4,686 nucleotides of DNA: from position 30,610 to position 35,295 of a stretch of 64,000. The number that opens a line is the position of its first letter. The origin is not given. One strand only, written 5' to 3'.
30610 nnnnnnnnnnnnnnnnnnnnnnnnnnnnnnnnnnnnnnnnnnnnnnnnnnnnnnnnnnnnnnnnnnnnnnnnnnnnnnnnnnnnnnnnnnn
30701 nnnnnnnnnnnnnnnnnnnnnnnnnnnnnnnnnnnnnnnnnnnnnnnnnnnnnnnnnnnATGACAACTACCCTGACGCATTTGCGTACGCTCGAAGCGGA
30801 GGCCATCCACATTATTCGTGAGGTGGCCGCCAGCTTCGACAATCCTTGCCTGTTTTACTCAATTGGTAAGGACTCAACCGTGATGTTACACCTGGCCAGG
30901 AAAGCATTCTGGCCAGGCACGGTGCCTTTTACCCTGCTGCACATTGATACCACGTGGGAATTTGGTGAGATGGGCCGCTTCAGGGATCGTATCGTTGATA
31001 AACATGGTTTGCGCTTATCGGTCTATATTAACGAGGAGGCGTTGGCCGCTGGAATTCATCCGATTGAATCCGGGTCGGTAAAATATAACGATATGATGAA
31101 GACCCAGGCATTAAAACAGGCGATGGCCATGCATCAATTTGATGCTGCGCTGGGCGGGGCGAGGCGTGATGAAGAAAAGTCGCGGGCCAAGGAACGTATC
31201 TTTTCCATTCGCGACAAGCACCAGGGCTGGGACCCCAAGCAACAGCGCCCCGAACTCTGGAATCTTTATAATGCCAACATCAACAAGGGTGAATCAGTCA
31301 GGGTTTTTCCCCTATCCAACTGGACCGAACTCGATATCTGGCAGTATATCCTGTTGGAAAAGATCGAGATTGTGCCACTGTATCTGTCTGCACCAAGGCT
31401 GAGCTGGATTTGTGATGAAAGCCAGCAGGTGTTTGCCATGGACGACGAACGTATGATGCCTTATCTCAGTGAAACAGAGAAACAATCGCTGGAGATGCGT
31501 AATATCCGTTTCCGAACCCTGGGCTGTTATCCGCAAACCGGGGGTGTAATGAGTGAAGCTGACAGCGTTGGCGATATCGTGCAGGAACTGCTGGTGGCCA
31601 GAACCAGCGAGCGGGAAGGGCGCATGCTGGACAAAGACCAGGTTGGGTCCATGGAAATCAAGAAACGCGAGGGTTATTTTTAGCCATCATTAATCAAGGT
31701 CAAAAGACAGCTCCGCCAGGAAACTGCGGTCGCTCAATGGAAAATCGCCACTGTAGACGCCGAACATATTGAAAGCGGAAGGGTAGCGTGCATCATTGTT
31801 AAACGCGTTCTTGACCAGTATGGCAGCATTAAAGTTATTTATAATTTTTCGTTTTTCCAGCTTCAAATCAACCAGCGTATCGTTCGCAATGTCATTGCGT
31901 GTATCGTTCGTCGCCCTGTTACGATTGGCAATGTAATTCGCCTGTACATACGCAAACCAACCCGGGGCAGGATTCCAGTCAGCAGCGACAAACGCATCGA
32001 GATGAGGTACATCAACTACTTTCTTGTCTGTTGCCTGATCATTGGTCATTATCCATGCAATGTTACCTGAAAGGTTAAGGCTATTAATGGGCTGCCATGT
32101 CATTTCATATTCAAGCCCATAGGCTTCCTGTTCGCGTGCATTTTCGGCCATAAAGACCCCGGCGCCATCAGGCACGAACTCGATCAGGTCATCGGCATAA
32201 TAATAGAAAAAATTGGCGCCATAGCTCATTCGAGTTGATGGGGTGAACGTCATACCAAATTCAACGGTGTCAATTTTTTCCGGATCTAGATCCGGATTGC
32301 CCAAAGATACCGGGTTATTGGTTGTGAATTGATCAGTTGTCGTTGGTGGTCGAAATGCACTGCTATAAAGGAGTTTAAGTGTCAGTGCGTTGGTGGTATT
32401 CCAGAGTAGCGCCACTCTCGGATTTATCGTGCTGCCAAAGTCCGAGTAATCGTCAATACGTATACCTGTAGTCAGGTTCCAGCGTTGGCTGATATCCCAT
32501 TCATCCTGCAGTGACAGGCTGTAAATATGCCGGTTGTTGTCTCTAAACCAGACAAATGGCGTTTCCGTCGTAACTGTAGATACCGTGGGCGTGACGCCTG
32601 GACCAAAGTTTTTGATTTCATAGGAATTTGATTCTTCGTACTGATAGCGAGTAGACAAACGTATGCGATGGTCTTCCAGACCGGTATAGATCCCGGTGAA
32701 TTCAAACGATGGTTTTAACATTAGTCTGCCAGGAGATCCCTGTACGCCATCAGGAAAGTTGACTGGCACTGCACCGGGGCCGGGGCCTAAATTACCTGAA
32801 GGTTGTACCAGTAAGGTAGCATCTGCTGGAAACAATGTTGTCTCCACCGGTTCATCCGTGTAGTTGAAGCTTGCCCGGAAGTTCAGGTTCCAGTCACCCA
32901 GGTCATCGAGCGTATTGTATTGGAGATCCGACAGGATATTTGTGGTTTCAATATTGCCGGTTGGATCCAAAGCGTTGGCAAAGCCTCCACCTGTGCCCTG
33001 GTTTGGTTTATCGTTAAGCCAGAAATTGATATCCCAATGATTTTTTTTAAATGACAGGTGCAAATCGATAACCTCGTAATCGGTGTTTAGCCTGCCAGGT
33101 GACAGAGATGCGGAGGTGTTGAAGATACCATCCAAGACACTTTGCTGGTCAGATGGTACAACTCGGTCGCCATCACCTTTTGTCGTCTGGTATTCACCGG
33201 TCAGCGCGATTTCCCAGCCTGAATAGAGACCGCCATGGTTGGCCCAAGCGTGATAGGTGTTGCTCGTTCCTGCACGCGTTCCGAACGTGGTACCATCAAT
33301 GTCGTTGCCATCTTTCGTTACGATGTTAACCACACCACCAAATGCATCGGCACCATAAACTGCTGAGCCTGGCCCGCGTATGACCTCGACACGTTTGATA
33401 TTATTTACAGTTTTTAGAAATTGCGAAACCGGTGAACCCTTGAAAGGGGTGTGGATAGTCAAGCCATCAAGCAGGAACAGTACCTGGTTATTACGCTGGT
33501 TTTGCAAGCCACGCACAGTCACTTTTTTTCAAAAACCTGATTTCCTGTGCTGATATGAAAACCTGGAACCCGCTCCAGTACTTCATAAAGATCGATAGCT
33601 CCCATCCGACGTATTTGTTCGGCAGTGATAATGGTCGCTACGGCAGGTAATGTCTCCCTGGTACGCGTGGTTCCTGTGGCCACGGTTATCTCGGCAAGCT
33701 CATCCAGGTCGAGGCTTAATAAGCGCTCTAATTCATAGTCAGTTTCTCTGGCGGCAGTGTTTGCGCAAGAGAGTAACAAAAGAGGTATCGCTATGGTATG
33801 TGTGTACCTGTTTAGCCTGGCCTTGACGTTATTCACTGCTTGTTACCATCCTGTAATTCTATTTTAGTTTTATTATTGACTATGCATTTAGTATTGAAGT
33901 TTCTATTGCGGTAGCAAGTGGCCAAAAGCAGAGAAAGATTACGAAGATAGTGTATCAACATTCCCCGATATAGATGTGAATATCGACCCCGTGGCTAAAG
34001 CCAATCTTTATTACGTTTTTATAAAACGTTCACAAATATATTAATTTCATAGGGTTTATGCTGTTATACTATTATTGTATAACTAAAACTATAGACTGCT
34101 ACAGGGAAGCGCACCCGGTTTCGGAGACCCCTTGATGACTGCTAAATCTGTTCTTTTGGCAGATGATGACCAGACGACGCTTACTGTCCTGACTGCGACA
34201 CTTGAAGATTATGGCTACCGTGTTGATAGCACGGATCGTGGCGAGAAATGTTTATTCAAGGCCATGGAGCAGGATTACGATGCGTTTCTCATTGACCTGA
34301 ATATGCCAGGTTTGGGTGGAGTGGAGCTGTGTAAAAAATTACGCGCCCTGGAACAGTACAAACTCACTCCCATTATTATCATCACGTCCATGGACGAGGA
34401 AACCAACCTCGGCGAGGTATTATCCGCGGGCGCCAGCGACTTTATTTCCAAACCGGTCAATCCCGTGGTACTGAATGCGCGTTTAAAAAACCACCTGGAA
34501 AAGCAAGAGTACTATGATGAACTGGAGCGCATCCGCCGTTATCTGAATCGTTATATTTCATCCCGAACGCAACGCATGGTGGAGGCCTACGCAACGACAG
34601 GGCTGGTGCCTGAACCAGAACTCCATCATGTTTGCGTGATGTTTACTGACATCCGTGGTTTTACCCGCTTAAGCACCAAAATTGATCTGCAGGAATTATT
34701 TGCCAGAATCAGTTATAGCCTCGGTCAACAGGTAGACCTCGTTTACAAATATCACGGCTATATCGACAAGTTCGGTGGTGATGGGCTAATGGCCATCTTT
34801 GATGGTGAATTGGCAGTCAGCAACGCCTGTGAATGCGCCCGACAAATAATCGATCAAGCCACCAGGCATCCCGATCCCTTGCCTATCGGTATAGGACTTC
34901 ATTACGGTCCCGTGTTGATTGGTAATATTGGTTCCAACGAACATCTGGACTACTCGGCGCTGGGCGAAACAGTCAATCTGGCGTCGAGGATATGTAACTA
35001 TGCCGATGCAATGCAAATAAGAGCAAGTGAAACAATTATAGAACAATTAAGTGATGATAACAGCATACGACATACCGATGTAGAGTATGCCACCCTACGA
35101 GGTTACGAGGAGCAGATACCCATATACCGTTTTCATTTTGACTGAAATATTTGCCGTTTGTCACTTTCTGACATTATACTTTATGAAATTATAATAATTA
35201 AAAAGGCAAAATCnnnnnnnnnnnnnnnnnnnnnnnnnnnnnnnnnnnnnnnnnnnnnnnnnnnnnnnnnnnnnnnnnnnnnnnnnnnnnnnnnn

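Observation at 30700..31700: Orphan cysD translationally coupled to dabA, with no cysN/cysNC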

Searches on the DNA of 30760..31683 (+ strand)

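Call 30: search_dna_similar(query=window:30760-31683:+, collection=ecoli_genomes, mode=distant, max_rows=3)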
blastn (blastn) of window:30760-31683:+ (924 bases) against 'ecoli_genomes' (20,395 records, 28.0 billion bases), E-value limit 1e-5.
Records with a match: 5427; places in all: 5429; records where one place covers at least 80% of the query: 0.
Genomes with a match: 5426 of 5426; with a place that covers at least 80% of the query: 0. Places per genome that has any: lowest 1, median 1, highest 2. On chromosomes: 5428 places; on plasmids: 1.
Best place of each record, by identity: 60-80% 5427.
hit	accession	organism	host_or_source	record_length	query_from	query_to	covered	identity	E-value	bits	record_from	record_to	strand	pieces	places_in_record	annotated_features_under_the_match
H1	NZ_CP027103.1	Escherichia coli strain RM14723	dog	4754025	13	632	67%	66.5%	4e-37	165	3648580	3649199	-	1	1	cysD: sulfate adenylyltransferase subunit CysD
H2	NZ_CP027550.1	Escherichia coli strain 2015C-4136CT1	Homo sapiens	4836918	13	632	67%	66.5%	4e-37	165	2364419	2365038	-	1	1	cysD: sulfate adenylyltransferase subunit CysD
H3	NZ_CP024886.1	Escherichia coli strain AR_0017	missing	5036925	13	632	67%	66.5%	4e-37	165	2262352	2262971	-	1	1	cysD: sulfate adenylyltransferase subunit CysD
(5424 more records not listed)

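Call 31: get_annotated_region(hit=H1, flank=4000)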
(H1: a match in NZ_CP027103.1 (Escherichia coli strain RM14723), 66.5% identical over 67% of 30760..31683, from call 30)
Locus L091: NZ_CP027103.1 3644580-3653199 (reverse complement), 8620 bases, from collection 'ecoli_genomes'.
description: Escherichia coli strain RM14723 chromosome, complete genome
organism: Escherichia coli strain RM14723 (NCBI taxid 562)
replicon: chromosome; assembly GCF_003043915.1
host: dog; source: feces; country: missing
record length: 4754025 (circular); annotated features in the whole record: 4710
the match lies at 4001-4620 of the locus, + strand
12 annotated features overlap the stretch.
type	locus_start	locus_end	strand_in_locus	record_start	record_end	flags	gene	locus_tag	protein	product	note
CDS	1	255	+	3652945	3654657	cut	cysI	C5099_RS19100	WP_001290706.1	assimilatory sulfite reductase (NADPH) hemoprotein subunit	-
CDS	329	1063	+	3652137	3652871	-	cysH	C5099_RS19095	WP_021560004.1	phosphoadenosine phosphosulfate reductase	-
CDS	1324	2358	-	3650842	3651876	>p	-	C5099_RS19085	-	integrase core domain-containing protein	incomplete; partial in the middle of a contig; missing C-terminus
CDS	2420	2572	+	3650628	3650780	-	-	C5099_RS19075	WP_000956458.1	Hok/Gef family protein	-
CDS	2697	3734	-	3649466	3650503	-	iap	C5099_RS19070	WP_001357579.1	alkaline phosphatase isozyme conversion aminopeptidase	-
CDS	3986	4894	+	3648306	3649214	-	cysD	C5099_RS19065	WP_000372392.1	sulfate adenylyltransferase subunit CysD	-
CDS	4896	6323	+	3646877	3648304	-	cysN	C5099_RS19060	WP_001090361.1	sulfate adenylyltransferase subunit CysN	-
CDS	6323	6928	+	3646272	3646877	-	cysC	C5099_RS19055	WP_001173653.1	adenylyl-sulfate kinase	-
CDS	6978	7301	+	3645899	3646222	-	ygbE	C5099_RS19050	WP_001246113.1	DUF3561 family protein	-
CDS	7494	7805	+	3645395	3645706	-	ftsB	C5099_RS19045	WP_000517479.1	cell division protein FtsB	-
CDS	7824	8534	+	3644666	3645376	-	ispD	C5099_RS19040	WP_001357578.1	2-C-methyl-D-erythritol 4-phosphate cytidylyltransferase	-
CDS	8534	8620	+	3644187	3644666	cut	ispF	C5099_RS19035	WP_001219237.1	2-C-methyl-D-erythritol 2,4-cyclodiphosphate synthase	-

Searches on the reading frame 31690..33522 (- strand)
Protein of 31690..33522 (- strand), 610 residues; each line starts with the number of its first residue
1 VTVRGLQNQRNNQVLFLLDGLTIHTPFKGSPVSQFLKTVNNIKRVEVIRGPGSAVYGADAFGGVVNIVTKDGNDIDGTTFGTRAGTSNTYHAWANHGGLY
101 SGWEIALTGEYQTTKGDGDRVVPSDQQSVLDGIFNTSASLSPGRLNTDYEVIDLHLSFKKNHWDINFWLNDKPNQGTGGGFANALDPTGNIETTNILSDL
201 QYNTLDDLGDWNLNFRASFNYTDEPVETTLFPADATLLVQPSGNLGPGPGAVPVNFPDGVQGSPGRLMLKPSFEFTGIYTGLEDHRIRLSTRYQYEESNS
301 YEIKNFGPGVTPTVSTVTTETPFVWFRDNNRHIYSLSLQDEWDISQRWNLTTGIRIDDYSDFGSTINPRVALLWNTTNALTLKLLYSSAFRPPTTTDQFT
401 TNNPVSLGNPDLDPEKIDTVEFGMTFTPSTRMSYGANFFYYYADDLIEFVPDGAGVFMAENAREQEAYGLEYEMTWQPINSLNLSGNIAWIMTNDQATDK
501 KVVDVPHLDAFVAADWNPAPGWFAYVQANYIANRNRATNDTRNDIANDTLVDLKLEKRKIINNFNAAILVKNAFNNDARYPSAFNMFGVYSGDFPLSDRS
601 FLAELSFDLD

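Call 3: search_protein_families(library=pfam, proteins=[window:31690-33522:-])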
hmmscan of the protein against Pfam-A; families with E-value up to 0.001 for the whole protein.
window:31690-33522:- (610 aa): 3 families
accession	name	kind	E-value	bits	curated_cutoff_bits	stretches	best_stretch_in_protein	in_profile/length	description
PF00593.30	TonB_dep_Rec_b-barrel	-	1.4e-40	140.9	27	1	149-555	10-419/436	TonB dependent receptor-like, beta-barrel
PF14905.12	OMP_b-brl_3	-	2.4e-13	50.4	27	1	367-601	160-402/408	Outer membrane protein beta-barrel family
PF07715.20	Plug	-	1.4e-12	48.5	23.9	1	2-64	49-107/107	TonB-dependent Receptor Plug Domain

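Call 4: search_protein_families(library=ncbifam, proteins=[window:31690-33522:-])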
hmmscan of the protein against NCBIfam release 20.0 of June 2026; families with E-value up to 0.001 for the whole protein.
window:31690-33522:- (610 aa): 30 families (the best 25 are shown)
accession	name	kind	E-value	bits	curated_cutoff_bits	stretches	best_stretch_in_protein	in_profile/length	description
TIGR01783.1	TonB-siderophor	subfamily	4.6e-35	121.3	223.5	1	1-577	46-619/649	TonB-dependent siderophore receptor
NF053590.1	TonB_dep_TOL0244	equivalog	1.3e-32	113.2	645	2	2-98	71-167/604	TOL_0244 family TonB-dependent receptor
TIGR01785.1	TonB-hemin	subfamily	2.2e-31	109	316.85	2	326-549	358-624/677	TonB-dependent heme/hemoglobin receptor family protein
TIGR01779.1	TonB-B12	equivalog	4.5e-30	104.8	599.7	2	10-142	95-228/614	TonB-dependent vitamin B12 receptor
TIGR01786.1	TonB-hemlactrns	subfamily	1.3e-29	103.1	323.75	2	315-536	374-632/719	TonB-dependent hemoglobin/transferrin/lactoferrin family receptor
NF010010.0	PRK13483.1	equivalog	1.7e-26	92.4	927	2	330-536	368-594/660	ligand-gated channel protein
NF007478.2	PRK10064.1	equivalog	6.9e-26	90.7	745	2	333-427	361-462/663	catecholate siderophore receptor CirA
NF010038.0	PRK13513.1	equivalog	1.1e-22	80.4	942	2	330-447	360-486/659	ligand-gated channel protein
NF010011.0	PRK13484.1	equivalog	5.5e-21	74.5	1197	2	33-74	122-163/682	IreA family TonB-dependent siderophore receptor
NF007926.1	PRK10641.1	equivalog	1.8e-20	73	836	2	10-117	94-200/617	TonB-dependent vitamin B12 receptor BtuB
NF010012.0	PRK13486.1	equivalog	1.9e-20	72.8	924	2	34-75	122-163/696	TonB-dependent receptor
NF010048.1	PRK13524.1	subfamily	2.7e-18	65.8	493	2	40-78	146-185/744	FepA family TonB-dependent siderophore receptor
NF050067.1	TonBEntbctnRecCfrA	equivalog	6.8e-18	64.3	1200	2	33-96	121-183/698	TonB-dependent ferric enterobactin receptor CfrA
NF010051.0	PRK13528.1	subfamily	8.5e-18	63.9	583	2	40-73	142-175/727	FepA family TonB-dependent siderophore receptor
TIGR04056.1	OMP_RagA_SusC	subfamily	6e-12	44.7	368.25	2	2-76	141-210/981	SusC/RagA family TonB-linked outer membrane protein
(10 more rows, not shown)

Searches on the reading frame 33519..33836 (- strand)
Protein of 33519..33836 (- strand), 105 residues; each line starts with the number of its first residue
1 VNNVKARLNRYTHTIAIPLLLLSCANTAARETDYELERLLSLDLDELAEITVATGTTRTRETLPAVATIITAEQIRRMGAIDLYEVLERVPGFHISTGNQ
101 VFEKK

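Call 3: search_protein_families(library=pfam, proteins=[window:33519-33836:-])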
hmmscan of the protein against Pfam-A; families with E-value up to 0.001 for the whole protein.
window:33519-33836:- (105 aa): 1 family
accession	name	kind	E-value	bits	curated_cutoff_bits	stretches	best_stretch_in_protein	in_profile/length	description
PF07715.20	Plug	-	1.2e-05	26.2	23.9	1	61-99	3-42/107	TonB-dependent Receptor Plug Domain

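Call 4: search_protein_families(library=ncbifam, proteins=[window:33519-33836:-])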
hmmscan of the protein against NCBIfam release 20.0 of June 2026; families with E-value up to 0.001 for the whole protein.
window:33519-33836:- (105 aa): 2 families
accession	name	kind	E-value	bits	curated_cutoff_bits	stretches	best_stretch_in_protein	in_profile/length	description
NF053590.1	TonB_dep_TOL0244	equivalog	1.1e-05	24.3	645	1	39-96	2-61/604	TOL_0244 family TonB-dependent receptor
TIGR01785.1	TonB-hemin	subfamily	0.0002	19.9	316.85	1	49-102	3-56/677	TonB-dependent heme/hemoglobin receptor family protein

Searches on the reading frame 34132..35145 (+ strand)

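Call 3: search_protein_families(library=pfam, proteins=[window:34132-35145:+])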
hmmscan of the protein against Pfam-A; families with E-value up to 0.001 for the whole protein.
window:34132-35145:+ (337 aa): 2 families
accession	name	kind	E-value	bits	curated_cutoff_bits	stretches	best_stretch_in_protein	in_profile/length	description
PF00072.30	Response_reg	-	7.3e-27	94.2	30.2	1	7-118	1-110/111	Response regulator receiver domain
PF00211.25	Guanylate_cyc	-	5.8e-17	62.3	21.9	1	162-329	4-176/183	Adenylate and Guanylate cyclase catalytic domain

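Call 4: search_protein_families(library=ncbifam, proteins=[window:34132-35145:+])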
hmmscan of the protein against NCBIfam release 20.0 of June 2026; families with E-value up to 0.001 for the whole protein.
window:34132-35145:+ (337 aa): 88 families (the best 25 are shown)
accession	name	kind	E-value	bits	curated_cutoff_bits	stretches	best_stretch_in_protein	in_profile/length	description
NF007135.0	PRK09581.1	equivalog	2.1e-23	82.9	474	1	2-147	1-144/457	PleD family two-component system response regulator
NF041733.1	resp_reg_CseB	equivalog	3.4e-21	75.7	350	1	6-130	2-123/228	two-component system response regulator CseB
TIGR02154.1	PhoB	equivalog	6.1e-21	74.8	296.2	1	4-134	2-132/226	phosphate regulon transcriptional regulator PhoB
NF053854.1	RespRegPhoBBctds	equivalog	3.2e-19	69.2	270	1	7-128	1-121/225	two-component system response regulator PhoB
NF040689.1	MtrAB_MtrA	equivalog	1e-18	67.5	300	1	7-127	1-118/219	MtrAB system response regulator MtrA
NF052313.1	T9SS_RR_PorX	equivalog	2.5e-18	66.1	300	1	6-133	2-127/513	T9SS response regulator signal transducer PorX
NF007005.1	PRK09468.1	equivalog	5e-18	65.4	331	1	5-126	4-123/237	osmolarity response regulator transcription factor OmpR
NF008318.0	PRK11107.1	equivalog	1.4e-17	63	890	1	6-129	669-792/920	two-component sensor histidine kinase BarA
NF008296.0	PRK11083.1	equivalog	3e-17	62.8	273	1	2-129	1-125/228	two-component system response regulator CreB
NF033117.2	vanR_ACDEGLN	exception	3.7e-17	62.7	350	1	7-133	1-124/226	VanR-ABDEGLN family response regulator transcription factor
NF045991.1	RespRegCtrARhodob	equivalog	2e-16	60.4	350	1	7-122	3-116/224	response regulator transcription factor CtrA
TIGR01387.1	cztR_silR_copR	subfamily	2.7e-16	59.9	279.2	1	7-128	1-120/218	heavy metal response regulator transcription factor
NF007977.0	PRK10701.1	equivalog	2.8e-16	59.7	330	1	7-130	4-124/241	two-component system response regulator RstA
NF041880.1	EPS_EpsF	equivalog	6.1e-16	58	900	1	11-151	2-151/492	response regulator EpsF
NF045944.1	ResRegRpaBCyano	equivalog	1.5e-15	57.2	330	1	8-127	1-117/229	response regulator transcription factor RpaB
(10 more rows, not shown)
